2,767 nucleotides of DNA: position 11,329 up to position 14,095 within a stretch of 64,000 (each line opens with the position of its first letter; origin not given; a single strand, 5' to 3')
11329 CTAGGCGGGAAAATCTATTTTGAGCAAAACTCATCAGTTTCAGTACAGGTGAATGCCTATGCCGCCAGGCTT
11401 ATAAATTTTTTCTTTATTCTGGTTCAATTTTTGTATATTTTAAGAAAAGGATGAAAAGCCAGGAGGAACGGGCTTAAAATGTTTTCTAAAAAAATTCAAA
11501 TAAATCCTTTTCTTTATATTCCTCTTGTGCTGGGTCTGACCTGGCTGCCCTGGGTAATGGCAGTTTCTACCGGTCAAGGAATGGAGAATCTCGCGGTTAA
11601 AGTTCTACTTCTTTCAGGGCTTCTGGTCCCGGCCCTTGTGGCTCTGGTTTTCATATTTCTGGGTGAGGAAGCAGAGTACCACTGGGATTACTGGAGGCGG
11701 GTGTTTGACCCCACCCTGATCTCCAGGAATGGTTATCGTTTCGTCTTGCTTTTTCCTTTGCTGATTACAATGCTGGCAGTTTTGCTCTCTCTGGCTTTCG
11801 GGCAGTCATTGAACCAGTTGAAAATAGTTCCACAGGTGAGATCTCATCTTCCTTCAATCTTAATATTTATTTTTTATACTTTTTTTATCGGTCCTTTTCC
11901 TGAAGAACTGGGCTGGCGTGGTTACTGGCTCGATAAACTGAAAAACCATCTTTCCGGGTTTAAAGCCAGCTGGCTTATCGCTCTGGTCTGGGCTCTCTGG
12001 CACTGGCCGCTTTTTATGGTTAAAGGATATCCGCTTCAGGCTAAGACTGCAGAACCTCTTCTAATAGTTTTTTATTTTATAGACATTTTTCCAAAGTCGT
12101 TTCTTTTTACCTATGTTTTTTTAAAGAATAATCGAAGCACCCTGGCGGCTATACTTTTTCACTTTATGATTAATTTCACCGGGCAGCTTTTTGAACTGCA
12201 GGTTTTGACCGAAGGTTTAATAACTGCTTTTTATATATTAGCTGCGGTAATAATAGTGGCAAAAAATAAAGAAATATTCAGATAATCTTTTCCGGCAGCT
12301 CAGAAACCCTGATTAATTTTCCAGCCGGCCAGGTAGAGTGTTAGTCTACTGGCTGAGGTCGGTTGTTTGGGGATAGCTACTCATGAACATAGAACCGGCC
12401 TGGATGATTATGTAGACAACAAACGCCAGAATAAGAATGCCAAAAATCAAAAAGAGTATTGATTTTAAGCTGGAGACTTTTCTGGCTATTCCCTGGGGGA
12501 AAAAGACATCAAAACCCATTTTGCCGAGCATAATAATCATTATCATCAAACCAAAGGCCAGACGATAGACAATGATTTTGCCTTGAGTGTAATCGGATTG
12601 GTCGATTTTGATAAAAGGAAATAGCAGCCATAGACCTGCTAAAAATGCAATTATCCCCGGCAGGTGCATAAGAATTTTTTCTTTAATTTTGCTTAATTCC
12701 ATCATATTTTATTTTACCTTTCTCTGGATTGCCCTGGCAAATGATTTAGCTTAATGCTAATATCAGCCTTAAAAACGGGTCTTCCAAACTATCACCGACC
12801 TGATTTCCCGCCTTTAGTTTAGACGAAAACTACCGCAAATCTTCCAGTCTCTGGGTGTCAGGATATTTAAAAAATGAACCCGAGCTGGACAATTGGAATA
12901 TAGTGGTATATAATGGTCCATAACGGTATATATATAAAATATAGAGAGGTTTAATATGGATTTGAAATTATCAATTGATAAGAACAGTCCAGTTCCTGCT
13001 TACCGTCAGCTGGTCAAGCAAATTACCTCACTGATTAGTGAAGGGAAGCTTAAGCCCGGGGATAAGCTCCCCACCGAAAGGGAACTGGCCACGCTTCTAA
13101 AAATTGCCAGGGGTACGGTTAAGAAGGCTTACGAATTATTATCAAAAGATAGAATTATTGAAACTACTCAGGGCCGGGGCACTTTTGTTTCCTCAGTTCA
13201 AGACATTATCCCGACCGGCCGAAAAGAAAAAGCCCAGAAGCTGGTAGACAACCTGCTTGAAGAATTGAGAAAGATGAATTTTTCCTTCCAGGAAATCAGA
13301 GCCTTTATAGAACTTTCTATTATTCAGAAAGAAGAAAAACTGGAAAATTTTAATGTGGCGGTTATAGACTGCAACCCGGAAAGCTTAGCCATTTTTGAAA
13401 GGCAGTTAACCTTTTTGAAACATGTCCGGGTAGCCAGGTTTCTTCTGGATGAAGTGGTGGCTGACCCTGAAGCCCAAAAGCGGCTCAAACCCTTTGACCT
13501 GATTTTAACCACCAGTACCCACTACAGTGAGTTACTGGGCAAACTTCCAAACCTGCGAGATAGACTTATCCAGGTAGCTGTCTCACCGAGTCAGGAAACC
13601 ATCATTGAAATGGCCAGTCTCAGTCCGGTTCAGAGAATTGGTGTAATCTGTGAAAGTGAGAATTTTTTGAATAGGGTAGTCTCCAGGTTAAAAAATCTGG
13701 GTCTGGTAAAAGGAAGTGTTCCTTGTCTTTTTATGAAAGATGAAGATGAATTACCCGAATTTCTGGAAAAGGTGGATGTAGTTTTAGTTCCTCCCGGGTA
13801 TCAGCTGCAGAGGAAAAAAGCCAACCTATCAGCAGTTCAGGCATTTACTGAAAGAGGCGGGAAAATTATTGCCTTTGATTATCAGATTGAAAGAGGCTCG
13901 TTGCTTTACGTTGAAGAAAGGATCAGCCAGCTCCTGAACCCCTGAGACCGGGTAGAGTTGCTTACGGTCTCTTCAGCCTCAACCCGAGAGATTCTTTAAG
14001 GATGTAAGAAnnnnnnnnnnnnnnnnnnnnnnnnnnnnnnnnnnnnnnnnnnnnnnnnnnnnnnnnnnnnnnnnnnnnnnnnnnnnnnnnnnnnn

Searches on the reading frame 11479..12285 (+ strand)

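Call 68: search_protein_families(library=pfam, proteins=[window:11479-12285:+], max_evalue=0.00001)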
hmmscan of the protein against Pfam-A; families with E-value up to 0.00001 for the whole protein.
window:11479-12285:+ (268 aa): 1 family
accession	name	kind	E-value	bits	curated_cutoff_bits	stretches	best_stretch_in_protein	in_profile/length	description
PF02517.21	Rce1-like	-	1.2e-16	61.2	22.4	1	126-233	3-92/93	Type II CAAX prenyl endopeptidase Rce1-like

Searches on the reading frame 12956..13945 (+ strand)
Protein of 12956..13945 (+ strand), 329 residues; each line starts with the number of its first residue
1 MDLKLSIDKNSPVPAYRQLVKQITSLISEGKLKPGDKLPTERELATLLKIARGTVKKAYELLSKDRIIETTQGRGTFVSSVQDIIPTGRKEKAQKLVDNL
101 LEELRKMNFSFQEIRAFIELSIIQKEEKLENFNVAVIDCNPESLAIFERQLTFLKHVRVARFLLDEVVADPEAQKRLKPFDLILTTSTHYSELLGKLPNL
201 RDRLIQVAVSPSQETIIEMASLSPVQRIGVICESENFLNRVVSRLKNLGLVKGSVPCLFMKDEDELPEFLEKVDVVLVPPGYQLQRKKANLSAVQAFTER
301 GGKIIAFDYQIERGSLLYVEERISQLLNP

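Call 68: search_protein_families(library=pfam, proteins=[window:12956-13945:+], max_evalue=0.00001)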
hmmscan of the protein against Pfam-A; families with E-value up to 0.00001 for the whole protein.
window:12956-13945:+ (329 aa): 1 family
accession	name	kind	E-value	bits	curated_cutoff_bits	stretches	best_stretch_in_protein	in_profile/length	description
PF00392.27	GntR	-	1.4e-17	63.5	27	1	16-78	2-64/64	Bacterial regulatory proteins, gntR family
